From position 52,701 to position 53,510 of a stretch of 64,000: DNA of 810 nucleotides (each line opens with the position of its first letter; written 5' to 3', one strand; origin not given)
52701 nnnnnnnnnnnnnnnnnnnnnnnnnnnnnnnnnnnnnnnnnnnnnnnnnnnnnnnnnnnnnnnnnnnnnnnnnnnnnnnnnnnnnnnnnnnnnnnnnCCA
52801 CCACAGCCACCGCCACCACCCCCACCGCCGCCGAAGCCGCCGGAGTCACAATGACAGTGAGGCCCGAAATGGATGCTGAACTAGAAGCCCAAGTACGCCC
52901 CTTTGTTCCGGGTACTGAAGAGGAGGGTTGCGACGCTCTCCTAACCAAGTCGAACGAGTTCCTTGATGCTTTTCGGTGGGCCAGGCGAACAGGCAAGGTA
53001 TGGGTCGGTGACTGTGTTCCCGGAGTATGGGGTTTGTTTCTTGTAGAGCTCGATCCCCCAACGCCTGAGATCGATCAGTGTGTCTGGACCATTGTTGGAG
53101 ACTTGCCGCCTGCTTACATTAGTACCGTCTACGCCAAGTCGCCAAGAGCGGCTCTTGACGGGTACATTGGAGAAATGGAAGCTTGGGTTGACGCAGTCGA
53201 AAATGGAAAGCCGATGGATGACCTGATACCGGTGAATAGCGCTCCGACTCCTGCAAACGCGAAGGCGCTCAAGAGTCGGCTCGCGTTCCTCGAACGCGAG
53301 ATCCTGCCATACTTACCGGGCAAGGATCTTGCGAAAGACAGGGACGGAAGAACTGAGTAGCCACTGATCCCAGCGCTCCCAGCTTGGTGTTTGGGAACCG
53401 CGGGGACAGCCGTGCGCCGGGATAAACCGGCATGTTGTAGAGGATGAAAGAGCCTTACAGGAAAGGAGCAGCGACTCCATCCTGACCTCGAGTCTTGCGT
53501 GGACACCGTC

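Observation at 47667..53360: RHS/YD-repeat polymorphic toxin with HNH-type nuclease tail, poly-proline C-terminus and overlapping immunity gene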

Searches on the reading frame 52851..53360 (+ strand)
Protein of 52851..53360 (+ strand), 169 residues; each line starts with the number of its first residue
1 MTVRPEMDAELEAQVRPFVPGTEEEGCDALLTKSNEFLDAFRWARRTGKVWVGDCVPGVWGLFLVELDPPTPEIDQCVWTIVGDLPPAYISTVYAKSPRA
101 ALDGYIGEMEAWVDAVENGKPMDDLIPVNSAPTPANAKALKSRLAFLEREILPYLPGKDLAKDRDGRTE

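Call 4: search_protein_families(library=pfam, proteins=[window:52851-53360:+], max_evalue=0.01)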
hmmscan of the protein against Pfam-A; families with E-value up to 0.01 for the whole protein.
window:52851-53360:+ (169 aa): 0 families

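Call 7: search_protein_families(library=pfam, proteins=[window:52851-53360:+], max_evalue=10)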
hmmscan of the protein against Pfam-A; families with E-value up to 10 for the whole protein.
window:52851-53360:+ (169 aa): 0 families

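Call 8: search_protein_families(library=ncbifam, proteins=[window:52851-53360:+], max_evalue=0.1)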
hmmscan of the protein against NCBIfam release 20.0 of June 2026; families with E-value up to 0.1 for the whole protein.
window:52851-53360:+ (169 aa): 0 families

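Call 10: find_homologous_proteins(query=window:52851-53360:+, max_evalue=0.01)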
Query window:52851-53360:+ (169 aa): 88 proteins with E <= 0.01 among 135 candidates.
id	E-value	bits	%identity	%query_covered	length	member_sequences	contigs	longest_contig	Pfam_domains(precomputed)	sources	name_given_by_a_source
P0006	1.0e-110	385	100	100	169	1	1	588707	-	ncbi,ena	-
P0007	1.6e-88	313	84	98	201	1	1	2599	-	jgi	jgi:hypothetical protein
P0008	1.5e-71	258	72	93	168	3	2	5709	-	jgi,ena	jgi:hypothetical protein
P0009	1.8e-63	232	67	89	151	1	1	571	-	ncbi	-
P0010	1.9e-63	232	65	92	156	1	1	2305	-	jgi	jgi:hypothetical protein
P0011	3.3e-63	231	66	95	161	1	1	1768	-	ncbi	-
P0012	9.7e-61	223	65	91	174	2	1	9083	-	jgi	-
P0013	6.2e-60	220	61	94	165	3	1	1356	-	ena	-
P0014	7.8e-58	213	69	79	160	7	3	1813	-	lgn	-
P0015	1.4e-56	209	61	88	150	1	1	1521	-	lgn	-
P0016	3.4e-56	208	63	89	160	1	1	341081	-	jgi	jgi:hypothetical protein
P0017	4.2e-52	195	65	78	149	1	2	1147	-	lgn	-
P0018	7.9e-52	194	63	85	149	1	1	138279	-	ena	-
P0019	6.8e-51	191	62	83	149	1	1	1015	-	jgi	jgi:hypothetical protein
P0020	8.8e-51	190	69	70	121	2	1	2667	-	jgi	jgi:hypothetical protein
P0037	1.8e-29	121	48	74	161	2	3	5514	-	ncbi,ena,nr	ncbi:MAG: hypothetical protein OEZ47_13535 [Gammaproteobacteria bacterium]|nr:hypothetical protein [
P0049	3.4e-27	113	45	75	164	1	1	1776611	-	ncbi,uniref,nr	ncbi:hypothetical protein [Nitrospirillum sp. BR 11828]|uniref:hypothetical protein n=1 Tax=Nitrospi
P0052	1.6e-26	111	45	72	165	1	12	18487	-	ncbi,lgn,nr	ncbi:MAG: hypothetical protein LKCHEGNO_03230 [Burkholderiaceae bacterium]|nr:hypothetical protein [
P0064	1.5e-24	105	43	73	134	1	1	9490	-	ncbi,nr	ncbi:MAG: hypothetical protein PHU14_03820 [Methylovulum sp.]|nr:hypothetical protein [Methylovulum 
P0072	9.3e-24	102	41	76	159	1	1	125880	-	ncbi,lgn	-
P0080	1.1e-22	99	42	71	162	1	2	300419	-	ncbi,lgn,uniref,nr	ncbi:hypothetical protein [Ferrimonas marina]|uniref:hypothetical protein n=1 Tax=Ferrimonas marina 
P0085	1.3e-21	95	51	49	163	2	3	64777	-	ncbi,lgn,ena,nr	ncbi:MAG: hypothetical protein K8S27_07055 [Candidatus Omnitrophica bacterium]|nr:hypothetical prote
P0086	2.0e-21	95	36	86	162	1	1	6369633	-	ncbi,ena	-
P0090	4.3e-18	84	40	75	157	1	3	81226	-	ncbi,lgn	-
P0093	2.6e-9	55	31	72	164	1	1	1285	-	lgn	-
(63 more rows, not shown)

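Call 13: find_encoding_contigs(protein=P0006, flank=8000, max_places=3)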
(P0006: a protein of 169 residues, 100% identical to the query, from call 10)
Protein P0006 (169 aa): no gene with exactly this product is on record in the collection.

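Call 14: find_encoding_contigs(protein=P0008, flank=6000, max_places=3)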
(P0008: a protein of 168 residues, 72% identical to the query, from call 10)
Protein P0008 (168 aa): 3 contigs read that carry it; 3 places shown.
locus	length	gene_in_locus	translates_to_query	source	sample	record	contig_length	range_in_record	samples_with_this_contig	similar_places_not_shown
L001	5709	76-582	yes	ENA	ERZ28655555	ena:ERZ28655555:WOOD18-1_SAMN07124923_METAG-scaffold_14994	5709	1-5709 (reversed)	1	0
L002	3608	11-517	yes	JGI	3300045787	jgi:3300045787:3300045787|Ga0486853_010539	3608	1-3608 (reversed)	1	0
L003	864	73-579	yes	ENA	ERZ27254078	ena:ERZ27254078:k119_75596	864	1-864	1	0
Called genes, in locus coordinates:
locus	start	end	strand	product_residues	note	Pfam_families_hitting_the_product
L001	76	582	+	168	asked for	-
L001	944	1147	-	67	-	-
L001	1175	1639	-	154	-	PF12844:HTH_19, PF13560:HTH_31, PF01381:HTH_3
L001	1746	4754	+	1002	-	PF01807:Zn_ribbon_DnaG, PF08275:DNAG_N (weak), PF13155:Toprim_2, PF13362:Toprim_3, PF13662:Toprim_4, PF27228:MTBMA_p00010_2nd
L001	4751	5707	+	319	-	?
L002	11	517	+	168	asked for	-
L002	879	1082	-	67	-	-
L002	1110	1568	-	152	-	PF13560:HTH_31, PF01381:HTH_3, PF12844:HTH_19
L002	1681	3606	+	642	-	?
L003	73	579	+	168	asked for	-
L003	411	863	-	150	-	?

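Call 15: find_encoding_contigs(protein=P0012, flank=6000, max_places=3)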
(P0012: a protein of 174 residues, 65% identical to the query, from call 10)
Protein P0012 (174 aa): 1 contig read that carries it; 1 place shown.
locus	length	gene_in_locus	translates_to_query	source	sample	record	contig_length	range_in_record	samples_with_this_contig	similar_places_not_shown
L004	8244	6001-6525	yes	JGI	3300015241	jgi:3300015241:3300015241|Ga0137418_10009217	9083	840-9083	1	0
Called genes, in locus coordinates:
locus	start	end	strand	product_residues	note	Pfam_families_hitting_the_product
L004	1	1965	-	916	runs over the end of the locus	-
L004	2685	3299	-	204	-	PF02371:Transposase_20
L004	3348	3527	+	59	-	-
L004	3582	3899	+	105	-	-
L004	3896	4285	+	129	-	PF05717:TnpB_IS66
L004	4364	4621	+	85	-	-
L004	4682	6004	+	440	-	PF13005:zf-IS66, PF03050:DDE_Tnp_IS66, PF13817:DDE_Tnp_IS66_C (weak)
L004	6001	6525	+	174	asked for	-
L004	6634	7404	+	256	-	PF13936:HTH_38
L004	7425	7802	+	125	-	PF00665:rve (faint)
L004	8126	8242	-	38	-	PF03544:TonB_C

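Call 16: find_encoding_contigs(protein=P0016, flank=6000, max_places=3)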
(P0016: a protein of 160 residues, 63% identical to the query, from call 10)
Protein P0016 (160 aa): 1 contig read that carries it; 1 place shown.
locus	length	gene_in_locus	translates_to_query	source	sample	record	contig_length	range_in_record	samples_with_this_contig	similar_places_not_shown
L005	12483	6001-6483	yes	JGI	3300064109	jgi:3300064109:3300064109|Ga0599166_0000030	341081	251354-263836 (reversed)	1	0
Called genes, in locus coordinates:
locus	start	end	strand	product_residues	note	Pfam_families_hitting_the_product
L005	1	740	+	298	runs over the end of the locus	PF04069:OpuAC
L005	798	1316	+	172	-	PF13302:Acetyltransf_3 (weak), PF00583:Acetyltransf_1, PF13673:Acetyltransf_10, PF13508:Acetyltransf_7, PF08445:FR47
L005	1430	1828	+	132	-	PF00072:Response_reg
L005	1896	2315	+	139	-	PF00072:Response_reg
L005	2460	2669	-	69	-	-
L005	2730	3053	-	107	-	PF07238:PilZ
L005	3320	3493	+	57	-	PF03966:Trm112p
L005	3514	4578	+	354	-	PF00294:PfkB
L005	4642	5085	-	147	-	-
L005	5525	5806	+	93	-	-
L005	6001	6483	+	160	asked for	-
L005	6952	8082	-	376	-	PF01820:Dala_Dala_lig_N, PF02786:CPSase_L_D2, PF02222:ATP-grasp, PF07478:Dala_Dala_lig_C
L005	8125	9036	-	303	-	PF00491:Arginase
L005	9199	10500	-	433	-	PF01336:tRNA_anti-codon, PF00152:tRNA-synt_2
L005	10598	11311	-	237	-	-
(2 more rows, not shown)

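Call 19: find_related_loci(query=A1, collection=genome_contigs, flank=7000)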
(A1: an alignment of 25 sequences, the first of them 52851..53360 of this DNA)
Query A1 (169 aa) in genome_contigs; peptide patterns used: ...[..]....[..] (x = any residue, [..] = any of these).
117 stretches matched a pattern; 106 encode a relative of the query (tblastn E <= 1e-3); the best 80 are kept; 80 distinct loci.
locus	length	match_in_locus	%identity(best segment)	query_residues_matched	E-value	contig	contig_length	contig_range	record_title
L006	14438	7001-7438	59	14-159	1e-54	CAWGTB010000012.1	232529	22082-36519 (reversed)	MAG: uncultured Solibacteraceae bacterium isolate MFD05513.bin.2.146 genome assembly, contig: contig_53748, whole genome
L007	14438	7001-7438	59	14-159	1e-54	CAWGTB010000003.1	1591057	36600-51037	MAG: uncultured Solibacteraceae bacterium isolate MFD05513.bin.2.146 genome assembly, contig: contig_17315, whole genome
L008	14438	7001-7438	59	14-159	1e-54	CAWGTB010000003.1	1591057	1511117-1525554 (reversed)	MAG: uncultured Solibacteraceae bacterium isolate MFD05513.bin.2.146 genome assembly, contig: contig_17315, whole genome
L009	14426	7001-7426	59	14-155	2e-53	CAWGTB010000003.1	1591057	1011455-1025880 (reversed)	MAG: uncultured Solibacteraceae bacterium isolate MFD05513.bin.2.146 genome assembly, contig: contig_17315, whole genome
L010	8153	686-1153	44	1-156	2e-37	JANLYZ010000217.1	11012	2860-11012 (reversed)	MAG: Chloracidobacterium sp. isolate OTE_14_metabat.168 OTE_14_k141_3227474, whole genome shotgun sequence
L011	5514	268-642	48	28-152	7e-35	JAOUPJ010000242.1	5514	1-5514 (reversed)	MAG: Gammaproteobacteria bacterium isolate 8_1_Oct_SF_Bin47 8_1_Oct_SF_Bin47_scaffold_17455_c1, whole genome shotgun seq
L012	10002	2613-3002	45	23-152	5e-34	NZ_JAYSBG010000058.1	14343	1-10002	MAG: Rhodoblastus sp. isolate XM6_XAHMGE1bin.15 NODE_2392_length_14343_cov_3.729108, whole genome shotgun sequence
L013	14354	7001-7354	46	37-154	3e-34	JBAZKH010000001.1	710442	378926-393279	MAG: Candidatus Omnitrophota bacterium isolate SO_2017_LW4_139 scaffold_8_c1_LW137-91_2017, whole genome shotgun sequenc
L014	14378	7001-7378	46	30-155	2e-32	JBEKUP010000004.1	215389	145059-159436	MAG: Terracidiphilus sp. isolate SPRUCE 584 SPRUCE_584_4, whole genome shotgun sequence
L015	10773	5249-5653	43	21-155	2e-32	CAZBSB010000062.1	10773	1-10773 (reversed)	MAG TPA_asm: uncultured Rhodospirillales bacterium isolate SRP298887_co1_214 genome assembly, contig: NODE_6742_length_1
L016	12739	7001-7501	42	2-154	2e-31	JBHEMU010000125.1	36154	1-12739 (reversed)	MAG: Gaiellaceae bacterium isolate S4_bin.10.orig S4_k141_1961234, whole genome shotgun sequence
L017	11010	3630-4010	45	26-152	4e-31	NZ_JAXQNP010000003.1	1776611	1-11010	Nitrospirillum sp. BR 11828 contig_3, whole genome shotgun sequence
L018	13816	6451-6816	45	31-152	1e-30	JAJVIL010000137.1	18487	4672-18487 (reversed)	MAG: Burkholderiaceae bacterium isolate Bin_7R c_000000006501, whole genome shotgun sequence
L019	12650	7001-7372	43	30-153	6e-30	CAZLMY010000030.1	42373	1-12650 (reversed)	MAG TPA_asm: uncultured Terracidiphilus sp. isolate binchicken_co3_576 genome assembly, contig: NODE_2630_length_42373_c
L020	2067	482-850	45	30-152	8e-30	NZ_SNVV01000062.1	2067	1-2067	Azoarcus indigens strain DSM 12121 Ga0215687_162, whole genome shotgun sequence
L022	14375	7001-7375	42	29-153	2e-29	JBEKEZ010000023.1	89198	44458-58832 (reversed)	MAG: Terriglobia bacterium isolate SPRUCE 218 SPRUCE_218_23, whole genome shotgun sequence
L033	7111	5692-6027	51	37-148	6e-27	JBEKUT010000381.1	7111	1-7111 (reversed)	MAG: Bryobacteraceae bacterium isolate SPRUCE 588 SPRUCE_588_381, whole genome shotgun sequence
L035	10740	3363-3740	40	30-155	8e-27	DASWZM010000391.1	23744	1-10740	MAG TPA_asm: Terracidiphilus sp. isolate SMAG_U3738 k141_281933, whole genome shotgun sequence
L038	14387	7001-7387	40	23-151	3e-26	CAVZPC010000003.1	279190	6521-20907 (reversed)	MAG: uncultured Acidobacteriaceae bacterium isolate MFD05580.bin.1.80 genome assembly, contig: contig_15726, whole genom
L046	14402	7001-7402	41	19-152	3e-25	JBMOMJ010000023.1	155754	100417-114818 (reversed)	MAG: Myxococcota bacterium isolate Betzabe_MAG047 MAG047_23, whole genome shotgun sequence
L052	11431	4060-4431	40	30-153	9e-25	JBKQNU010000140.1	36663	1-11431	MAG: Terracidiphilus sp. isolate LASCr2D2E2F__bin_48 LASCr2D2E2F_000000371924, whole genome shotgun sequence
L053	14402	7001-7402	35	29-162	3e-25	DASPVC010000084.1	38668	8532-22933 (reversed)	MAG TPA_asm: Candidatus Acidoferrum sp. isolate SMAG_U12319 k141_1751175, whole genome shotgun sequence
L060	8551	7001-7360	38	33-152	3e-24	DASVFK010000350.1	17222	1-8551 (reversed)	MAG TPA_asm: Candidatus Angelobacter sp. isolate SMAG_U2087 k141_281636, whole genome shotgun sequence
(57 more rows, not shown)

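Call 28: search_protein_families(library=pfam, proteins=[L014:5749-6897:+, L022:5372-6895:+, L035:2104-3258:+, L038:5576-6931:+, L052:2790-3959:+, L060:5681-6862:+, L053:5484-6839:+, L033:3850-5562:+, L015:4244-5173:+, L046:5897-6943:+], max_evalue=0.001)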
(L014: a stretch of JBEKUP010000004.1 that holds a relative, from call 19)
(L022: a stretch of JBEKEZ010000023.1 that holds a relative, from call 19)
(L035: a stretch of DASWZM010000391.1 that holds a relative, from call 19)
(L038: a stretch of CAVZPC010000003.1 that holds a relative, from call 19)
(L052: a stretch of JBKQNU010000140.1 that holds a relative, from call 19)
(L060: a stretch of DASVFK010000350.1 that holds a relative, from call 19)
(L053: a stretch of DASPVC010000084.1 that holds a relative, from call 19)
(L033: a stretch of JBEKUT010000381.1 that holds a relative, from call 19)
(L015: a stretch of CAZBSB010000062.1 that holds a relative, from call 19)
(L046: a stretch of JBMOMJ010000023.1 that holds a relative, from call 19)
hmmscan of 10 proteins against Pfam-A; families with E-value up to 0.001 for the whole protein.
L014:5749-6897:+ (383 aa): 3 families
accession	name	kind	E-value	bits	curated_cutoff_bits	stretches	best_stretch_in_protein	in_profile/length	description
PF01053.26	Cys_Met_Meta_PP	-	4.9e-147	489.9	27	1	8-381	1-381/381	Cys/Met metabolism PLP-dependent enzyme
PF00266.25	Aminotran_5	-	2.4e-05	23.9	21.5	1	80-203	76-204/371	Aminotransferase class-V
PF01212.27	Beta_elim_lyase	-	2.5e-05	24.2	27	1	47-268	25-266/288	Beta-eliminating lyase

L022:5372-6895:+ (508 aa): 3 families
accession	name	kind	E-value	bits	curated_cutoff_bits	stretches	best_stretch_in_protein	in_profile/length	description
PF11762.14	Arabinose_Iso_C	-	2.3e-08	34.3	25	1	365-502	2-142/144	L-arabinose isomerase C-terminal domain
PF02952.23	Fucose_iso_C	-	4.3e-07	30.1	29.3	1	409-505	38-139/143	L-fucose isomerase, C-terminal domain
PF24856.1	AraA_central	-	1.4e-06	29.2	24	1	228-363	21-147/148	L-arabinose isomerase central domain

L035:2104-3258:+ (385 aa): 5 families
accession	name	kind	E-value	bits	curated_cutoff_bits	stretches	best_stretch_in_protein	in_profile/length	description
PF01053.26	Cys_Met_Meta_PP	-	1.5e-146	488.3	27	1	10-382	1-380/381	Cys/Met metabolism PLP-dependent enzyme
PF01212.27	Beta_elim_lyase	-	9.5e-07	28.9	27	1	49-271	25-267/288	Beta-eliminating lyase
PF00266.25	Aminotran_5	-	3.5e-05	23.4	21.5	1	82-205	76-204/371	Aminotransferase class-V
PF01041.23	DegT_DnrJ_EryC1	-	8.2e-05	22.4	19.8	1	56-176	24-145/360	DegT/DnrJ/EryC1/StrS aminotransferase family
PF02347.22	GDC-P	-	0.00074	18.9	26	1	78-205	138-260/429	Glycine cleavage system P-protein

L038:5576-6931:+ (452 aa): 1 family
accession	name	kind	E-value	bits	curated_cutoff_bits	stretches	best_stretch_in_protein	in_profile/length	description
PF20256.3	MoCoBD_2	-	2.8e-73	247.3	27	1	18-343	11-283/283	Molybdopterin cofactor-binding domain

L052:2790-3959:+ (390 aa): 4 families
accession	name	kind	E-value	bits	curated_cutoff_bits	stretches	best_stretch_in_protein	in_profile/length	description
PF01053.26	Cys_Met_Meta_PP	-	1.9e-147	491.2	27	1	15-387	1-380/381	Cys/Met metabolism PLP-dependent enzyme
PF00266.25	Aminotran_5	-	1.7e-05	24.4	21.5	1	87-215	76-208/371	Aminotransferase class-V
PF01212.27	Beta_elim_lyase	-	2.6e-05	24.1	27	1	54-275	25-266/288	Beta-eliminating lyase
PF00155.27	Aminotran_1_2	-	8.7e-05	22.3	19.7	1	82-192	71-196/361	Aminotransferase class I and II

L060:5681-6862:+ (394 aa): 1 family
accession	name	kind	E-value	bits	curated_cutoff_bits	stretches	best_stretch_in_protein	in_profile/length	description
PF00348.22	polyprenyl_synt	-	8.5e-58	195.9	27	1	130-360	2-225/251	Polyprenyl synthetase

L053:5484-6839:+ (452 aa): 3 families
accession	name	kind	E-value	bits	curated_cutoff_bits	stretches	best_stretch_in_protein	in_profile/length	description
PF16884.10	ADH_N_2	-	1.1e-40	138.3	31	1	123-230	1-108/108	N-terminal domain of oxidoreductase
PF00107.32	ADH_zinc_N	-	2.8e-19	69.8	31.8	1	275-408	1-126/129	Zinc-binding dehydrogenase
PF13602.12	ADH_zinc_N_2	-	9.8e-12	46.4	27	1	308-449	1-134/134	Zinc-binding dehydrogenase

L033:3850-5562:+ (571 aa): 9 families
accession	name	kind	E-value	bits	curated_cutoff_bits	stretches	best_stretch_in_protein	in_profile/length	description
PF13426.13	PAS_9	-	1.4e-29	102.9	27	2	220-323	2-102/103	PAS domain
PF00989.32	PAS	-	4.1e-29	101.3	22.6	2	212-319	4-110/113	PAS fold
PF08447.18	PAS_3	-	4.9e-28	97.7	25.6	1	107-190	3-88/89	PAS fold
PF02518.31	HATPase_c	-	7.3e-27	94.4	26.4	1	455-563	2-110/111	Histidine kinase-, DNA gyrase B-, and HSP90-like ATPase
PF08448.16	PAS_4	-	1.1e-24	87.3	23.1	2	91-194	3-105/110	PAS fold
PF13188.13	PAS_8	-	1.6e-17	63.1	21.8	2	211-261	3-50/65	PAS domain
PF00512.31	HisKA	-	4.5e-14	52.7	26.9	1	345-409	2-63/66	His Kinase A (phospho-acceptor) domain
PF14598.12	PAS_11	-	2.2e-05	24.8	25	0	100-167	9-76/109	PAS domain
PF24820.1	Diguanyl_cycl_sensor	-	0.00014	22.2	28.1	0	220-312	7-101/109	Diguanylate cyclase-like sensor domain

L015:4244-5173:+ (310 aa): 5 families
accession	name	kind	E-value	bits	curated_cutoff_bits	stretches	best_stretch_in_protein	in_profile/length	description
PF04542.20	Sigma70_r2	-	3.1e-20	72.2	24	1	64-128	1-65/71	Sigma-70 region 2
PF04545.22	Sigma70_r4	-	9.9e-17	60.6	24.1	1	241-291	1-49/50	Sigma-70, region 4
PF04539.22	Sigma70_r3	-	0.00023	21.7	25.3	0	168-221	21-74/78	Sigma-70 region 3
PF00140.25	Sigma70_r1_2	-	0.00039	20.8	22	0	30-51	6-27/34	Sigma-70 factor, region 1.2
PF08279.18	HTH_11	-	0.00079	19.7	25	0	248-280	1-33/55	HTH domain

L046:5897-6943:+ (349 aa): 1 family
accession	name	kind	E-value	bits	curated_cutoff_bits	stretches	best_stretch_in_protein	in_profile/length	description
PF00561.26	Abhydrolase_1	-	2e-10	41.2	25.8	1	49-326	5-241/245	alpha/beta hydrolase fold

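Call 32: search_solved_structures(query=A1, max_evalue=10, show_alignments=2)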
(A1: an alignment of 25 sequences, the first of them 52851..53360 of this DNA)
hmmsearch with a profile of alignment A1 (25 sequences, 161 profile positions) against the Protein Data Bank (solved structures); distinct sequences matched with E-value up to 10: 2.
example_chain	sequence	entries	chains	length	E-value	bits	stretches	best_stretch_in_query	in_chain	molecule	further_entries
3u9j_A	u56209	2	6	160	0.3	14.1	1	133-159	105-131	F-box/LRR-repeat protein 5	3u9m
3v5x_A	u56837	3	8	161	0.3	14.1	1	133-159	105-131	F-box/LRR-repeat protein 5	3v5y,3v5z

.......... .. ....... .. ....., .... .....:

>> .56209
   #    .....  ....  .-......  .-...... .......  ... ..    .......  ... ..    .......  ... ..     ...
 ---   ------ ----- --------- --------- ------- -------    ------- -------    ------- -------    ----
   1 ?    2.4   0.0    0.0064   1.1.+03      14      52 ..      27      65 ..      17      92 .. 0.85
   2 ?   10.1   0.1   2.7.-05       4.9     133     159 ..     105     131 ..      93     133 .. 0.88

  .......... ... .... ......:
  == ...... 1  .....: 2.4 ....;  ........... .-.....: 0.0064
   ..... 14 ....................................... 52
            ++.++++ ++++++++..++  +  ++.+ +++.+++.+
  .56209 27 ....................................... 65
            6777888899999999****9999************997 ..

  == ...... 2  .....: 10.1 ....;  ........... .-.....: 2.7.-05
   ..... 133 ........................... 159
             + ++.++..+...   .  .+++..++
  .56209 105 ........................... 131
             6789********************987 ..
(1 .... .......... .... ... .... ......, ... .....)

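Call 38: list_cluster_members(proteins=[P0006])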
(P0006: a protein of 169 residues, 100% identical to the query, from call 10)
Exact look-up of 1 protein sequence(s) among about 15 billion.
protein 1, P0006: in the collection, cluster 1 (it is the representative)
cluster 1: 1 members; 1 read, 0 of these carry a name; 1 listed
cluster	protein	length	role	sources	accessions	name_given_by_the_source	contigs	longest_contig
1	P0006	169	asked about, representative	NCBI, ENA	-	-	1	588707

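Call 43: predict_structure(alignment_id=A1)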
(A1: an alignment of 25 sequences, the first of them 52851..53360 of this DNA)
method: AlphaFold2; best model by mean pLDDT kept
length: 169 residues; sequences in the alignment: 25
mean_pLDDT: 90.5   pTM: 0.85
mean pLDDT of the five models: 90.5, 90.4, 89.6, 88.8, 88.6
residues with pLDDT >= 90: 130; 70-90: 24; 50-70: 12; < 50: 3
segments of 3 or more residues with pLDDT < 50: none
pLDDT, mean of each block of 10 residues (from residue 1): 70 94 92 96 93 95 96 93 95 95 97 98 90 96 96 88 52
secondary structure, 60 per line:
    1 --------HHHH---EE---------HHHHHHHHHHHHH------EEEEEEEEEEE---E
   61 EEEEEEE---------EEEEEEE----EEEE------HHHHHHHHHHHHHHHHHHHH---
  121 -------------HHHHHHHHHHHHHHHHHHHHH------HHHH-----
elements in order: H9-12 H27-39 E46-56 E60-67 E77-83 E88-91 H98-117 H134-154 H161-164

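Call 61: search_protein_families(library=pfam, alignment_id=A1, max_evalue=1)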
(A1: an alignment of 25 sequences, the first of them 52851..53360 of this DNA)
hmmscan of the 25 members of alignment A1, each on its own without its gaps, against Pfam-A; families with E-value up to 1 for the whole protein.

A. member 1, window:52851-53360:+ (169 aa): 0 families

B. families by the number of members that match (of 25 scanned): 5 families
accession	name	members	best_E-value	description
PF16108.10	DUF4826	13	0.0017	Domain of unknown function (DUF4826)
PF16087.11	DUF4817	1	0.0062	Helix-turn-helix domain (DUF4817)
PF06685.17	DUF1186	1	0.0074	Protein of unknown function (DUF1186)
PF17668.7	Acetyltransf_17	1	0.048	Acetyltransferase (GNAT) domain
PF22618.1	RskA_N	1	0.13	Anti-sigma-K factor RskA, N-terminal domain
